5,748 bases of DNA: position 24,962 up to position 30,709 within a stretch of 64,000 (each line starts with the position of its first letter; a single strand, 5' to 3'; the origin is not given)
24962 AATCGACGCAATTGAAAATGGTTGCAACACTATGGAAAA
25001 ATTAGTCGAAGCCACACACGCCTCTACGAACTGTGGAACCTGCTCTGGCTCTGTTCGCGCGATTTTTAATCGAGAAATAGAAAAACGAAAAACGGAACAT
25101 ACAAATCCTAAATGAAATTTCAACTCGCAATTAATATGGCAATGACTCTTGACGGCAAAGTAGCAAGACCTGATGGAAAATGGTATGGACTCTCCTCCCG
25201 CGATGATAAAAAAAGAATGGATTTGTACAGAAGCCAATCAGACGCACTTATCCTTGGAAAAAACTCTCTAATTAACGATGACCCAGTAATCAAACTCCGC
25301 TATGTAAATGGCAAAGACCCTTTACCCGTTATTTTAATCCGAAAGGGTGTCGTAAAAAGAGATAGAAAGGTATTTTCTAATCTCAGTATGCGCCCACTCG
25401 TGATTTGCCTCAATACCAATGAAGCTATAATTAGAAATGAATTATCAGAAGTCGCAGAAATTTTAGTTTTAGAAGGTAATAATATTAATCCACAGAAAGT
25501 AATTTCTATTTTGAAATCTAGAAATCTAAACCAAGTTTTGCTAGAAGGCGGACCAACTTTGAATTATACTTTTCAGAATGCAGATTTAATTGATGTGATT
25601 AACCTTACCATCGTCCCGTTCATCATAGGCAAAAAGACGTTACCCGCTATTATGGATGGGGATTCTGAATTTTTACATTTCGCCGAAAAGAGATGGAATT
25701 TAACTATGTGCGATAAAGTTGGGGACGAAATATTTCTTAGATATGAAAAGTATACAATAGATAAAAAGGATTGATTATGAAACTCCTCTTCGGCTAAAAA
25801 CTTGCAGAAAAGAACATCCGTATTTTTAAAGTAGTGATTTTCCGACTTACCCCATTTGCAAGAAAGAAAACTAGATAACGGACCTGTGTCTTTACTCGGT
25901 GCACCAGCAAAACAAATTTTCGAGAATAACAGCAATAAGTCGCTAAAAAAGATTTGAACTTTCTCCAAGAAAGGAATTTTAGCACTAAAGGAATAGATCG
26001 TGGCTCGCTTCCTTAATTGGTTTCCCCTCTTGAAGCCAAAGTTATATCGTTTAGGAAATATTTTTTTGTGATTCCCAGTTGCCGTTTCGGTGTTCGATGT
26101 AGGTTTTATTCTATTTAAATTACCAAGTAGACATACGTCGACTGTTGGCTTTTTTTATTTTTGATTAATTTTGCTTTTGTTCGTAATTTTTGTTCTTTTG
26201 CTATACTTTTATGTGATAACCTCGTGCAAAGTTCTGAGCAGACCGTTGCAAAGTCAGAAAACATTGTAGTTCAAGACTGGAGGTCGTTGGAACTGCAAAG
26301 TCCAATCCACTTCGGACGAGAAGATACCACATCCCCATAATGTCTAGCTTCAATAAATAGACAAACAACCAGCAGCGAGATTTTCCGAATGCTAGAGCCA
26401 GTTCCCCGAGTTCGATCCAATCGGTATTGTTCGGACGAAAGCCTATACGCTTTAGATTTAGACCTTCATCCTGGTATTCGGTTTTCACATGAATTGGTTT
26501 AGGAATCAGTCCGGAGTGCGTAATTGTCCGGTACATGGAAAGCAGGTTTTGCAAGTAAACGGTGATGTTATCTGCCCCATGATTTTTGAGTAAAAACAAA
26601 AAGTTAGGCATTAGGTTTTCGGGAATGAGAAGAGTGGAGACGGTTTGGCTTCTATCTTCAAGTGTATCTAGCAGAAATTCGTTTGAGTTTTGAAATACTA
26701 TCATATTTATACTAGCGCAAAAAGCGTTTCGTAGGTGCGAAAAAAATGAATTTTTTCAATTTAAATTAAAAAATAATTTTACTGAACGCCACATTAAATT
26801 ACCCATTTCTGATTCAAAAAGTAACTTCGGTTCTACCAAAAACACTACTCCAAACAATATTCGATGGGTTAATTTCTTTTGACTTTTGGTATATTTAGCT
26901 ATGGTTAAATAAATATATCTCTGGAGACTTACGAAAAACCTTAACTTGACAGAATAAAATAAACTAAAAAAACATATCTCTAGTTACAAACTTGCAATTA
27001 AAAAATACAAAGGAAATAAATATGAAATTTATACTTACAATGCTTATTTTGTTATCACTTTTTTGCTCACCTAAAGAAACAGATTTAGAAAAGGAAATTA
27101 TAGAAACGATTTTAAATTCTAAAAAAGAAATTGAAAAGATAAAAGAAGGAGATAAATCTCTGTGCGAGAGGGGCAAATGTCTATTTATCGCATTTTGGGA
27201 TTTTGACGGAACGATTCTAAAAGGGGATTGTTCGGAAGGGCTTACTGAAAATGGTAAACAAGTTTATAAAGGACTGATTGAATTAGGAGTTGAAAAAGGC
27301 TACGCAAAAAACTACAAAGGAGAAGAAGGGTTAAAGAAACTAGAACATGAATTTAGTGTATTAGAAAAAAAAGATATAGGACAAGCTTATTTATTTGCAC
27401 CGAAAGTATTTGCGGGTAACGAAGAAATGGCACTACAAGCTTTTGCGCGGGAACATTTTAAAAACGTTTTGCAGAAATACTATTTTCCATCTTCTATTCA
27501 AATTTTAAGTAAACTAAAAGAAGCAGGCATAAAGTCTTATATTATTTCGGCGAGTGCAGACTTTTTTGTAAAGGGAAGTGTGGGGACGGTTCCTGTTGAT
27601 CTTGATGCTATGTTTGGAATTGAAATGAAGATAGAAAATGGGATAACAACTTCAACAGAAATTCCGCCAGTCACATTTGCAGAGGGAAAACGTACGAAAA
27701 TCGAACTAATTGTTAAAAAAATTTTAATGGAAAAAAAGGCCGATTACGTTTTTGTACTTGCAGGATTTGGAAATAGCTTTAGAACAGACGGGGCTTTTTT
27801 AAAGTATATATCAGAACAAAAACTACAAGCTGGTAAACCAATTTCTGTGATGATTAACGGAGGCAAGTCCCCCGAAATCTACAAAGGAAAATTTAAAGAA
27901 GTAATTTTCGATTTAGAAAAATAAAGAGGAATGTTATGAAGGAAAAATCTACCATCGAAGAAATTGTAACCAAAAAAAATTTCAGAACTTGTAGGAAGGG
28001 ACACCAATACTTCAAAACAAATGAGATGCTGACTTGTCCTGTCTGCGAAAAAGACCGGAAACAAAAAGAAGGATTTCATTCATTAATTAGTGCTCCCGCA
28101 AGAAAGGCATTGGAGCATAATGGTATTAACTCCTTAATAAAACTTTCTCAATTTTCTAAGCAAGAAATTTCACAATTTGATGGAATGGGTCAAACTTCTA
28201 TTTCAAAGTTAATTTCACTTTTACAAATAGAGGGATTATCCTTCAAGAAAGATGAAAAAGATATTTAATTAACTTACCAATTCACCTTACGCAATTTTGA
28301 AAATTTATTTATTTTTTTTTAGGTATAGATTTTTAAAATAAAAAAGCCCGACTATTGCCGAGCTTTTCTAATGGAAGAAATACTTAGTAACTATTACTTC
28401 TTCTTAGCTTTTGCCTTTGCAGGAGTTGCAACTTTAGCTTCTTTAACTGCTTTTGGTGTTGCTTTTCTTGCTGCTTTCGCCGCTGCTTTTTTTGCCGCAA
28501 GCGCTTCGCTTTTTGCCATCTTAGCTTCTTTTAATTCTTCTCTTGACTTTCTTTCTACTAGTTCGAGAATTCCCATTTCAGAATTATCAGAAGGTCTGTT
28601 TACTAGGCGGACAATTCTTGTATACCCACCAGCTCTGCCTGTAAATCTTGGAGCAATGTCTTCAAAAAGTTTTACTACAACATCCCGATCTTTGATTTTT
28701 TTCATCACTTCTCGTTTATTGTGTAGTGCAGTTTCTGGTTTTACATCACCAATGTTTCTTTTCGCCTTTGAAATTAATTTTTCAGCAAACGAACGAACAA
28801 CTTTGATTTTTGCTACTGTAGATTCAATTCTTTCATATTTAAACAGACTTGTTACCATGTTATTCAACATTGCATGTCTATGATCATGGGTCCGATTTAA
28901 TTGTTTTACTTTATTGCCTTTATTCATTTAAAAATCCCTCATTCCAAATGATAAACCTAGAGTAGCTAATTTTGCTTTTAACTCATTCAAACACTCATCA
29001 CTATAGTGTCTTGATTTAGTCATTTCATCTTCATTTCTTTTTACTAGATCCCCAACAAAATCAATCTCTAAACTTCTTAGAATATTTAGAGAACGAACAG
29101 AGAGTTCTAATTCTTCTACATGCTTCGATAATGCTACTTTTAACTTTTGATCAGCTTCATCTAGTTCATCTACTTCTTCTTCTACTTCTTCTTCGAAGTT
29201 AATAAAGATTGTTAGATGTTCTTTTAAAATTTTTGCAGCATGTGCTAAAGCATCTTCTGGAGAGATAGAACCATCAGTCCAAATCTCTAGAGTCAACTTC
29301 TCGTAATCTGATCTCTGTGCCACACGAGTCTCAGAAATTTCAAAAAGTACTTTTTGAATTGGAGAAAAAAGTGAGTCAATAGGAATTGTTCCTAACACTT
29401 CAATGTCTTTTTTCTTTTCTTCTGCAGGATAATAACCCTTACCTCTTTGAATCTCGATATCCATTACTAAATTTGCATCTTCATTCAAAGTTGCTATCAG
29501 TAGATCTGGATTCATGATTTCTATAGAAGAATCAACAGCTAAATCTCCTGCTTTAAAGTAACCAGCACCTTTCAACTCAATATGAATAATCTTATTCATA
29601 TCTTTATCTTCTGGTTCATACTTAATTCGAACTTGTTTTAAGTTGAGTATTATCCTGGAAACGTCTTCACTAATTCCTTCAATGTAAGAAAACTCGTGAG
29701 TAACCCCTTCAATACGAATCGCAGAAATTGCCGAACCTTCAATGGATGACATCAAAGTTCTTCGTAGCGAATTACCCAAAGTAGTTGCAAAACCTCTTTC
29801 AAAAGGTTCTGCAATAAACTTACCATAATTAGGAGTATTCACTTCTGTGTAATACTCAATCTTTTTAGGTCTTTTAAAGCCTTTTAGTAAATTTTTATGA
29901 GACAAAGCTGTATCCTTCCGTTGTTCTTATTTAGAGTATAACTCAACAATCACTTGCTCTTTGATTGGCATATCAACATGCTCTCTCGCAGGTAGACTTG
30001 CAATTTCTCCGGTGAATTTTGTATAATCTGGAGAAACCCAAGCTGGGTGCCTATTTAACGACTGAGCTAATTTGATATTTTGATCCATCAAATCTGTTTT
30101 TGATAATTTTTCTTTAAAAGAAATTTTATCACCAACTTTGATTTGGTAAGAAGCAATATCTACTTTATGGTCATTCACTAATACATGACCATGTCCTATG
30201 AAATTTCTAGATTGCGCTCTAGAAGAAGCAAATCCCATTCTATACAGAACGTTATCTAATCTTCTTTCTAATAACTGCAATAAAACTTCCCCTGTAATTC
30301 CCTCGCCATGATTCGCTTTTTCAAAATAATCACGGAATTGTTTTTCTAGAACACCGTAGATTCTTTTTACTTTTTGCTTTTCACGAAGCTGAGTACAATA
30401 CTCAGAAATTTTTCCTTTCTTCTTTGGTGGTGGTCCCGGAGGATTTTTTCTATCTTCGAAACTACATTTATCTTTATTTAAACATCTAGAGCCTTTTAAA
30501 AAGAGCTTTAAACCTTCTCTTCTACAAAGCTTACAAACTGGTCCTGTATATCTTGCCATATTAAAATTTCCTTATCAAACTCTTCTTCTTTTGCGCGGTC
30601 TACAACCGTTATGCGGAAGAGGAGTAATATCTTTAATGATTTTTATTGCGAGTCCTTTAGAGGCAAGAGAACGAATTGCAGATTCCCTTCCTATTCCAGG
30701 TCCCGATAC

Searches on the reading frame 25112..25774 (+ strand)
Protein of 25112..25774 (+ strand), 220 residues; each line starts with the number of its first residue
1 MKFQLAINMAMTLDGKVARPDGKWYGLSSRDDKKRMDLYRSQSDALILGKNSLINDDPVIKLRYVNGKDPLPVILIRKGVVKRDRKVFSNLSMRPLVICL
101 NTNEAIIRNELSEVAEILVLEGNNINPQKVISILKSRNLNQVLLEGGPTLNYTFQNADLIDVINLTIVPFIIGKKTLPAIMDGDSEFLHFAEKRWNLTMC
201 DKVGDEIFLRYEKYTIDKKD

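Call 53: search_protein_families(library=pfam, proteins=[window:25112-25774:+], max_evalue=0.001)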
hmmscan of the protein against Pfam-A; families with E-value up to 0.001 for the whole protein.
window:25112-25774:+ (220 aa): 1 family
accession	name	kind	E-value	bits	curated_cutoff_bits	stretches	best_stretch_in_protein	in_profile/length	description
PF01872.23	RibD_C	-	7.9e-32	111.1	24.1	1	6-203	4-191/197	RibD C-terminal domain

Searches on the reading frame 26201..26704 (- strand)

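Call 53: search_protein_families(library=pfam, proteins=[window:26201-26704:-], max_evalue=0.001)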
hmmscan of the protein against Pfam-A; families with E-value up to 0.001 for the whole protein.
window:26201-26704:- (167 aa): 1 family
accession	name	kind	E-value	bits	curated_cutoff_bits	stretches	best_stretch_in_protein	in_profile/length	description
PF07600.16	DUF1564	-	7.9e-21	74.9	25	1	4-128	5-125/167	Protein of unknown function (DUF1564)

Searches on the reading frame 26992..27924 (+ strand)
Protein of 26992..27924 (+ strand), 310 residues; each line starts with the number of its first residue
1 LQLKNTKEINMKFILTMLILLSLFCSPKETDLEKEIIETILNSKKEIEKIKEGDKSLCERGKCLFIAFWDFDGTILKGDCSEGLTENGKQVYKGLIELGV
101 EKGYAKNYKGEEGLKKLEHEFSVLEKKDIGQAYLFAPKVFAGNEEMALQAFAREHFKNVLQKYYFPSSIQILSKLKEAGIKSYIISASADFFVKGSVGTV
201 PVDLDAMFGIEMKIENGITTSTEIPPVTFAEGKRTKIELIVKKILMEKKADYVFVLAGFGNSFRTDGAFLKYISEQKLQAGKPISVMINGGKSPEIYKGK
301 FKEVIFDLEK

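Call 80: search_protein_families(library=pfam, proteins=[window:26992-27924:+], max_evalue=0.00001)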
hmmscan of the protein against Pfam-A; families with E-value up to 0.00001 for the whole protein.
window:26992-27924:+ (310 aa): 1 family
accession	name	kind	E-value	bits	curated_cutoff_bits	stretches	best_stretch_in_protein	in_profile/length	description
PF12710.13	HAD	-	1.8e-07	32.2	27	1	67-235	1-157/189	haloacid dehalogenase-like hydrolase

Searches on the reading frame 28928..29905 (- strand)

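Call 80: search_protein_families(library=pfam, proteins=[window:28928-29905:-], max_evalue=0.00001)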
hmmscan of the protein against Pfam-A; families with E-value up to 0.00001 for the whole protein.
window:28928-29905:- (325 aa): 3 families
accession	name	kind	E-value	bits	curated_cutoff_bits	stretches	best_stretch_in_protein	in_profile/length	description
PF01000.31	RNA_pol_A_bac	-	2.1e-34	118.7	33.9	1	63-181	1-119/119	RNA polymerase Rpb3/RpoA insert domain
PF01193.29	RNA_pol_L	-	1.8e-24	85.7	24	1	33-231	1-74/74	RNA polymerase Rpb3/Rpb11 dimerisation domain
PF03118.21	RNA_pol_A_CTD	-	3.4e-17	62.4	23.8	1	253-314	5-66/67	Bacterial RNA polymerase, alpha chain C terminal domain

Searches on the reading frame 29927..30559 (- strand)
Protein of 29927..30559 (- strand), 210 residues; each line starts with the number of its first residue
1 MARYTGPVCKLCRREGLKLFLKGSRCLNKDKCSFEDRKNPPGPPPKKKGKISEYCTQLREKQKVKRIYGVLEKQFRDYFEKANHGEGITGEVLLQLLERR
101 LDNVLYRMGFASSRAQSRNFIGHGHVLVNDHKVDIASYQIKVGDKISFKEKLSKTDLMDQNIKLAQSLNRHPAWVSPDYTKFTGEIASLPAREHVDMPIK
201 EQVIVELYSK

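Call 80: search_protein_families(library=pfam, proteins=[window:29927-30559:-], max_evalue=0.00001)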
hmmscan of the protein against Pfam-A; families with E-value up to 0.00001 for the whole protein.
window:29927-30559:- (210 aa): 2 families
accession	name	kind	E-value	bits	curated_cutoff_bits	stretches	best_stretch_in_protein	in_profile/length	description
PF00163.24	Ribosomal_S4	-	4.5e-31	107.8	23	1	3-98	1-95/95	Ribosomal protein S4/S9 N-terminal domain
PF01479.30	S4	-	8.1e-19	67.5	22.8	1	99-146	1-48/48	S4 domain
